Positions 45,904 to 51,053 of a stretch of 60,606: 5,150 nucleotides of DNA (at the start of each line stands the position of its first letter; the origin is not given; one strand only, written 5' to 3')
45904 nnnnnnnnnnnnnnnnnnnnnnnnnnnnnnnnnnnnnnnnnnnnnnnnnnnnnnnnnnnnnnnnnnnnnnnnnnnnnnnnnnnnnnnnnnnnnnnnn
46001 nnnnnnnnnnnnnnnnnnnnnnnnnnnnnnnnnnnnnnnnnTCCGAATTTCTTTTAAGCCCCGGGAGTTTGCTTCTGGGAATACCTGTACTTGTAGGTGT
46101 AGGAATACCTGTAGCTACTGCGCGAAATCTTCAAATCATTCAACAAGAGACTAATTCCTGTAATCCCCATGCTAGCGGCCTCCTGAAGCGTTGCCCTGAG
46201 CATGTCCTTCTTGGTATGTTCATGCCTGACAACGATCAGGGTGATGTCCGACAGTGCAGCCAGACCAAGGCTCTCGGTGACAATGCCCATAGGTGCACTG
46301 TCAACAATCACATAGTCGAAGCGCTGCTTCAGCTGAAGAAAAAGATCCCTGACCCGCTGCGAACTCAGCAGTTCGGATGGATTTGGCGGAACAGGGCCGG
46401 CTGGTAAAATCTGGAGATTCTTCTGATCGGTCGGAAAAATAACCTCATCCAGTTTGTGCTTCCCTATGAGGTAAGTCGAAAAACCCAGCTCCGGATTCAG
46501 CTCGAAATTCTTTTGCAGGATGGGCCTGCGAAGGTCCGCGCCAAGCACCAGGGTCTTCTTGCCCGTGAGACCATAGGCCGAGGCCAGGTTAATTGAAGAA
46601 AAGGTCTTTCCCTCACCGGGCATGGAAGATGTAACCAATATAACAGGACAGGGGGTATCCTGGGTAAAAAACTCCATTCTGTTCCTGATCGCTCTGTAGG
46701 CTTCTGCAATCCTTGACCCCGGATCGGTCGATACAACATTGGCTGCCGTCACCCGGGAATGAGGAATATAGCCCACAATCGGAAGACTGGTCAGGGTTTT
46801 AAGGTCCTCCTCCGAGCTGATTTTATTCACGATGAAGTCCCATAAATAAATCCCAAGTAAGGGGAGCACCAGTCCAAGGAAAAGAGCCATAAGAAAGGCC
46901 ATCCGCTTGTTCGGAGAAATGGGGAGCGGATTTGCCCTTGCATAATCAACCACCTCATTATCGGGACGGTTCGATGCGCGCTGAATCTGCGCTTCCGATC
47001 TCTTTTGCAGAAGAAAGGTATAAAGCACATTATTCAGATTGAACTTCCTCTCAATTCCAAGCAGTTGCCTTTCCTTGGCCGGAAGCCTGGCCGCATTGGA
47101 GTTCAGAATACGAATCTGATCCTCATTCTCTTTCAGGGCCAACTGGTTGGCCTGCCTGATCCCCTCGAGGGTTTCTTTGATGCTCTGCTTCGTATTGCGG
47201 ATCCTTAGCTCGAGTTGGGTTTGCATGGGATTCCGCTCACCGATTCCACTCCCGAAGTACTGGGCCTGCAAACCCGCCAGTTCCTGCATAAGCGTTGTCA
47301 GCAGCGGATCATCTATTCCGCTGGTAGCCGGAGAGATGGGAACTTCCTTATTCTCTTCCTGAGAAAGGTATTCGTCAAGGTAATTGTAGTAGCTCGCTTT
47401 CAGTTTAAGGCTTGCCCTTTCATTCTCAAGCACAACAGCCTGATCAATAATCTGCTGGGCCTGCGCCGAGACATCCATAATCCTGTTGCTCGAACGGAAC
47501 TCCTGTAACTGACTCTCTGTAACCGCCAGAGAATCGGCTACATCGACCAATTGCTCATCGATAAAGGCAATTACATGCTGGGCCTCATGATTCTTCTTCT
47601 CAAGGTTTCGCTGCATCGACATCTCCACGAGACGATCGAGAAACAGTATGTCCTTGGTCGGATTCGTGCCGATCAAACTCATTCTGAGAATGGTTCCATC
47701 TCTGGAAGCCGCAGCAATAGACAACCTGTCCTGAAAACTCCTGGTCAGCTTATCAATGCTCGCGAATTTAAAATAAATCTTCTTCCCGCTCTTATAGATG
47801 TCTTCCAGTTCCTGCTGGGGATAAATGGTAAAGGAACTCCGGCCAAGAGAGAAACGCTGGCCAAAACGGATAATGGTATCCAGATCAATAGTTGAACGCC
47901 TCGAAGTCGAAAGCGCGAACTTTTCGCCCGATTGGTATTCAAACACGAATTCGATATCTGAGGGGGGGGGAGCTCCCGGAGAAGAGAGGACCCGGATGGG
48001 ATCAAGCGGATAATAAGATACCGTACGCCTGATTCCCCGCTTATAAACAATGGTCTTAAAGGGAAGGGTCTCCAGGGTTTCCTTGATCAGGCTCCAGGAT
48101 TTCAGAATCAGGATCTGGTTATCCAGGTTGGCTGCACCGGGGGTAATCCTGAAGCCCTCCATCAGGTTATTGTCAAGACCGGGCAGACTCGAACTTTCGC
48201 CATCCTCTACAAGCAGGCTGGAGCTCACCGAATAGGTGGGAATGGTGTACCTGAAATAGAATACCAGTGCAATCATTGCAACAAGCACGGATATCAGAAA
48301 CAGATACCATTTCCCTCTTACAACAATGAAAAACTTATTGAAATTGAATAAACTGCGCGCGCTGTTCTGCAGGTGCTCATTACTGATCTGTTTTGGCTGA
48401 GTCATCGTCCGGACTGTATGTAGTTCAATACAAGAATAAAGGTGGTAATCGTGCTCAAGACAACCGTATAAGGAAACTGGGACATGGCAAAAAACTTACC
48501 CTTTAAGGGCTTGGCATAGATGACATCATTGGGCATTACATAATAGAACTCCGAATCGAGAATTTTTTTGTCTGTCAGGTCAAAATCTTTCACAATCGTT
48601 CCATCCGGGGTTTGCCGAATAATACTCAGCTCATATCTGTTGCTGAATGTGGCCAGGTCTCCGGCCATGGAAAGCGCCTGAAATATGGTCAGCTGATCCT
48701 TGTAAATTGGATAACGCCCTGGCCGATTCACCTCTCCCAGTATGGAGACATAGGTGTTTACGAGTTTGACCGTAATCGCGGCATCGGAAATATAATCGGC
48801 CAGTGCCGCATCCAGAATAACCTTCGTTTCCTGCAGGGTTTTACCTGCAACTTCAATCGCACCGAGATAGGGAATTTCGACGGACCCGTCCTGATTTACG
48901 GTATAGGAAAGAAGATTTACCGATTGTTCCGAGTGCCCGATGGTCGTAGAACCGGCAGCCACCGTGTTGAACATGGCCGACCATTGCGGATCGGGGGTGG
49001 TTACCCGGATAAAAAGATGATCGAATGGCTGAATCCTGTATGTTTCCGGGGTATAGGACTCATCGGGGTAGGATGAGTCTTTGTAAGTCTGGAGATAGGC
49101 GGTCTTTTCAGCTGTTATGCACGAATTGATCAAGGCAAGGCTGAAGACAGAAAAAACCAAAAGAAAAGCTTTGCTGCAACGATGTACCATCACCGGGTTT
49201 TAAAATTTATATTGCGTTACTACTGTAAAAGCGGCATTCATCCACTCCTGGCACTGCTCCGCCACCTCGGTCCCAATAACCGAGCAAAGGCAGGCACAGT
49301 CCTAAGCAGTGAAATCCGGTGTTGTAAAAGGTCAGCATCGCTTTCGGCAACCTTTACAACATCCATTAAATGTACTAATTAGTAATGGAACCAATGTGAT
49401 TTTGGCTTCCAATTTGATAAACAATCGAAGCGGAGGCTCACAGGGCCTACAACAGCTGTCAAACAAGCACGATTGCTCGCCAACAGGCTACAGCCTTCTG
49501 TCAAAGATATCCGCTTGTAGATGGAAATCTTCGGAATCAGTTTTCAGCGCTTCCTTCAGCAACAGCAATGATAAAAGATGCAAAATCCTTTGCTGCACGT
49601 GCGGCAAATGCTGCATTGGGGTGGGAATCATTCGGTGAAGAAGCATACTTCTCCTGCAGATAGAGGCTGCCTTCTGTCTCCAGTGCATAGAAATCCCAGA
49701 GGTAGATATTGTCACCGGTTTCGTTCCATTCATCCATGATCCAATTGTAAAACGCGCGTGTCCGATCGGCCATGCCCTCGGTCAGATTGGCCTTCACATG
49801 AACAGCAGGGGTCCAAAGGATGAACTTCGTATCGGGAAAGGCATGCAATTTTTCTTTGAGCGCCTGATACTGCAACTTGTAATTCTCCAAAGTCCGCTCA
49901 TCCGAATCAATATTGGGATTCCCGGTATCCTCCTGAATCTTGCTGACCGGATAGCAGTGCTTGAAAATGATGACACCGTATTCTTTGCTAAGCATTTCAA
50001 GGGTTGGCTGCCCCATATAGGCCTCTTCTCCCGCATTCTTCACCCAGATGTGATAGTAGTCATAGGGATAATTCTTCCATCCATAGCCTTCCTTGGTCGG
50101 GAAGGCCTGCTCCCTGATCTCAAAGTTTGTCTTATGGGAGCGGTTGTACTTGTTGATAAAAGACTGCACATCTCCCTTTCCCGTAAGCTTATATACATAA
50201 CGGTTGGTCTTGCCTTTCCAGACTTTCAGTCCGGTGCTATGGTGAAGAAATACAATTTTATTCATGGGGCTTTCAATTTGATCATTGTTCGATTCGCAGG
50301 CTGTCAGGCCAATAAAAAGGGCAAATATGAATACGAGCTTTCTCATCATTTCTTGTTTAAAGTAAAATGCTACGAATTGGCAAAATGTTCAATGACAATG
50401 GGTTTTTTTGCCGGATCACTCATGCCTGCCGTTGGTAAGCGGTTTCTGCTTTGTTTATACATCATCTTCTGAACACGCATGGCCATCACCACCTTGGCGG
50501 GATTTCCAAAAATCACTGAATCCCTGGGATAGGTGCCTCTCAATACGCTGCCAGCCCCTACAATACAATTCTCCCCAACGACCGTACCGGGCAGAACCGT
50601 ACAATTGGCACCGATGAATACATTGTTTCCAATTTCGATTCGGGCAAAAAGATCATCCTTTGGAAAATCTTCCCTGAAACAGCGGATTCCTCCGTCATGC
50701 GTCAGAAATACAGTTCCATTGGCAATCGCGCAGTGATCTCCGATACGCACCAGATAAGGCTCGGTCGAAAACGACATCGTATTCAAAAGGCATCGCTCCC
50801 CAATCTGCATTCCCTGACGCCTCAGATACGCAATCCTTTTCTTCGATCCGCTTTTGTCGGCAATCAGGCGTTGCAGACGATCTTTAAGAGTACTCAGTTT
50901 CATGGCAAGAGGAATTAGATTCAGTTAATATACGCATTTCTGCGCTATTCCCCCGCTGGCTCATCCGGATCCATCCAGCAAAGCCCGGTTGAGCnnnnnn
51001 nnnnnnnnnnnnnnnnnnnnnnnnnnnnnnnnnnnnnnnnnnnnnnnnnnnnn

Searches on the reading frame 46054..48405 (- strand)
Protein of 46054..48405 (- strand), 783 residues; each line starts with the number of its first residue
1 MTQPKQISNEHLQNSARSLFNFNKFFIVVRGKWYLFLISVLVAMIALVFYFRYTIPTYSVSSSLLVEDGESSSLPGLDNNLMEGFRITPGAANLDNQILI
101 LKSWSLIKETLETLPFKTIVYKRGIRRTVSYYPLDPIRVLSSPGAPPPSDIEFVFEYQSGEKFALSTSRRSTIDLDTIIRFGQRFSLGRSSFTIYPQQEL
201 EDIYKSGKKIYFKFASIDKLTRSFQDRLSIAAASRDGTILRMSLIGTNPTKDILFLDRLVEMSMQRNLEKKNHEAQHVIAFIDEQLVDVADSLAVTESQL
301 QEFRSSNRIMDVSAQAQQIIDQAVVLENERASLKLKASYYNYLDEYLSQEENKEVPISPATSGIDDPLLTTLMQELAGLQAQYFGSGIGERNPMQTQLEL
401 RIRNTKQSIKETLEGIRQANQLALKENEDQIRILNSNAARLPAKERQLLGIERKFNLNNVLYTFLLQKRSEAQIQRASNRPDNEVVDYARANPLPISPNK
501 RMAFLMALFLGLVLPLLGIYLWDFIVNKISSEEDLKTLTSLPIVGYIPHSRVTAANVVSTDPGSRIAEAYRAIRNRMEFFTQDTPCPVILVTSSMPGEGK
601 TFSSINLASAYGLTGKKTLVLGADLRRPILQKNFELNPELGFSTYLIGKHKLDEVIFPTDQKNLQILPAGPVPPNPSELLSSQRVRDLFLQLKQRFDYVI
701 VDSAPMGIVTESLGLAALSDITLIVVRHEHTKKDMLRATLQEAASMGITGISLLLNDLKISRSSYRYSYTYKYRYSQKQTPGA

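Call 3: search_protein_families(library=pfam, proteins=[window:46054-48405:-], max_evalue=0.01)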
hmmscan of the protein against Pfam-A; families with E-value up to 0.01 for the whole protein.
window:46054-48405:- (783 aa): 5 families
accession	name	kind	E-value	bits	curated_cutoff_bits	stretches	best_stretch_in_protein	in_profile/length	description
PF13807.11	GNVR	-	1.1e-09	38.5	27.7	1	445-515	3-73/82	G-rich domain on putative tyrosine kinase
PF13614.12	AAA_31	-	4.7e-08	33.6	27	1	588-730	3-151/177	AAA domain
PF02706.20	Wzz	-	0.00015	22.4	25.5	1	26-113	10-90/91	Chain length determinant protein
PF01656.29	CbiA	-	0.00085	19.7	25.4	1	589-702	1-54/125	CobQ/CobB/MinD/ParA nucleotide binding domain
PF10609.15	ParA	-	0.0061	16.5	27.1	0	588-716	5-131/246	NUBPL iron-transfer P-loop NTPase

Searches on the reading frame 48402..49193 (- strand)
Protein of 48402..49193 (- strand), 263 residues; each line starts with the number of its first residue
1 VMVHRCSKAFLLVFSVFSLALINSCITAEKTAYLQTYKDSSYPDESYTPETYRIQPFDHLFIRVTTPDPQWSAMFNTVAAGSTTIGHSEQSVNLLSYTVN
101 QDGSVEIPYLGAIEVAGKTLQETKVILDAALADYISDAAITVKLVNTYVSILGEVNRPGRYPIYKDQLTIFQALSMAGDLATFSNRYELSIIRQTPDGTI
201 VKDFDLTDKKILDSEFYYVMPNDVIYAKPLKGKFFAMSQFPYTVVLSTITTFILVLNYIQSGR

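Call 14: search_protein_families(library=pfam, proteins=[window:48402-49193:-], max_evalue=0.001)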
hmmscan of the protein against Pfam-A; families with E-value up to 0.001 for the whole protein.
window:48402-49193:- (263 aa): 3 families
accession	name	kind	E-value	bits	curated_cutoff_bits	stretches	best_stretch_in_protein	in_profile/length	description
PF02563.21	Poly_export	-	4.2e-15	56.1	28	1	48-144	3-76/77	Polysaccharide biosynthesis/export protein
PF10531.15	SLBB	-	4.1e-05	23.8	27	1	148-200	1-51/55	SLBB domain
PF22461.2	SLBB_2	-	0.00099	19.6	27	0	149-194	3-49/79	SLBB domain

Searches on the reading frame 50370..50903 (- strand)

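Call 14: search_protein_families(library=pfam, proteins=[window:50370-50903:-], max_evalue=0.001)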
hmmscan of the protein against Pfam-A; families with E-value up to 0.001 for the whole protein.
window:50370-50903:- (177 aa): 3 families
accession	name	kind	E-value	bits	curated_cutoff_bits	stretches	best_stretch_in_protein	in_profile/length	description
PF00132.30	Hexapep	-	9.3e-15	54.1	27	1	89-123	2-36/36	Bacterial transferase hexapeptide (six repeats)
PF14602.12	Hexapep_2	-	1.6e-12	47.4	27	1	89-121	2-32/34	Hexapeptide repeat of succinyl-transferase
PF25084.1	LbH_EIF2B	-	3.1e-06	27.6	54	1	88-142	21-74/105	EIF2B subunit epsilon LbH domain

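Call 33: search_protein_families(library=ncbifam, proteins=[window:50370-50903:-], max_evalue=0.001)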
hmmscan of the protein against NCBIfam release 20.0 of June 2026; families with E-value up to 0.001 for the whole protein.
window:50370-50903:- (177 aa): 39 families (the best 25 are shown)
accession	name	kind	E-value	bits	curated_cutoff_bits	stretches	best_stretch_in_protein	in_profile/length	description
NF007240.0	PRK09677.1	equivalog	1.7e-19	70.1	243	1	18-147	52-189/192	putative lipopolysaccharide biosynthesis O-acetyl transferase WbbJ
TIGR03570.1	NeuD_NnaD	subfamily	3e-17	62.9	160.8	1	51-137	117-202/202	NeuD/PglB/VioB family sugar acetyltransferase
NF058585.1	HptprglPActTf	PfamEq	3.2e-17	62.6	300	1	22-147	46-165/172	heptaprenylglyceryl phosphate O-acetyltransferase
NF007797.0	PRK10502.1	subfamily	3.2e-13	49.7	192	1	88-144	125-180/183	WcaF family extracellular polysaccharide biosynthesis acetyltransferase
NF007499.0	PRK10092.1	equivalog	1.7e-12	47.5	314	1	51-140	93-181/183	maltose O-acetyltransferase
NF007076.0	PRK09527.1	equivalog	3.4e-12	46.2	347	1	32-145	76-188/203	galactoside O-acetyltransferase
NF038307.1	EPS_acetyl_HpsU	equivalog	6.4e-12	45.5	305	1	87-139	123-175/178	hormogonium polysaccharide biosynthesis acetyltransferase HpsU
TIGR02353.1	NRPS_term_dom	equivalog_domain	2.1e-11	42.9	423.1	1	22-155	103-231/695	Pls/PosA family non-ribosomal peptide synthetase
NF000311.1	Vat_ABCDEFH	equivalog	3e-10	40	300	1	88-141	110-163/201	Vat family streptogramin A O-acetyltransferase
NF041874.1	EPS_EpsC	equivalog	9.8e-10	38.4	150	1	88-140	113-165/168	serine O-acetyltransferase EpsC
TIGR03532.1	DapD_Ac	equivalog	5.8e-09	35.9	231.75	1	89-145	161-217/231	2,3,4,5-tetrahydropyridine-2,6-dicarboxylate N-acetyltransferase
TIGR02287.1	PaaY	equivalog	6e-09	35.9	319.6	1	89-152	87-152/192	phenylacetic acid degradation protein PaaY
NF010933.0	PRK14353.1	equivalog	4.7e-08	32.1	505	1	54-154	358-446/453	bifunctional UDP-N-acetylglucosamine diphosphorylase/glucosamine-1-phosphate N-acetyltransferase GlmU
NF000097.1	stregram_VatC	exception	5.5e-08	33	425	1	87-144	117-173/212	streptogramin A O-acetyltransferase Vat(C)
TIGR03308.1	phn_thr-fam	hypoth_equivalog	5.7e-08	32.8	201.65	1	87-140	107-160/204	phosphonate metabolim protein, transferase hexapeptide repeat family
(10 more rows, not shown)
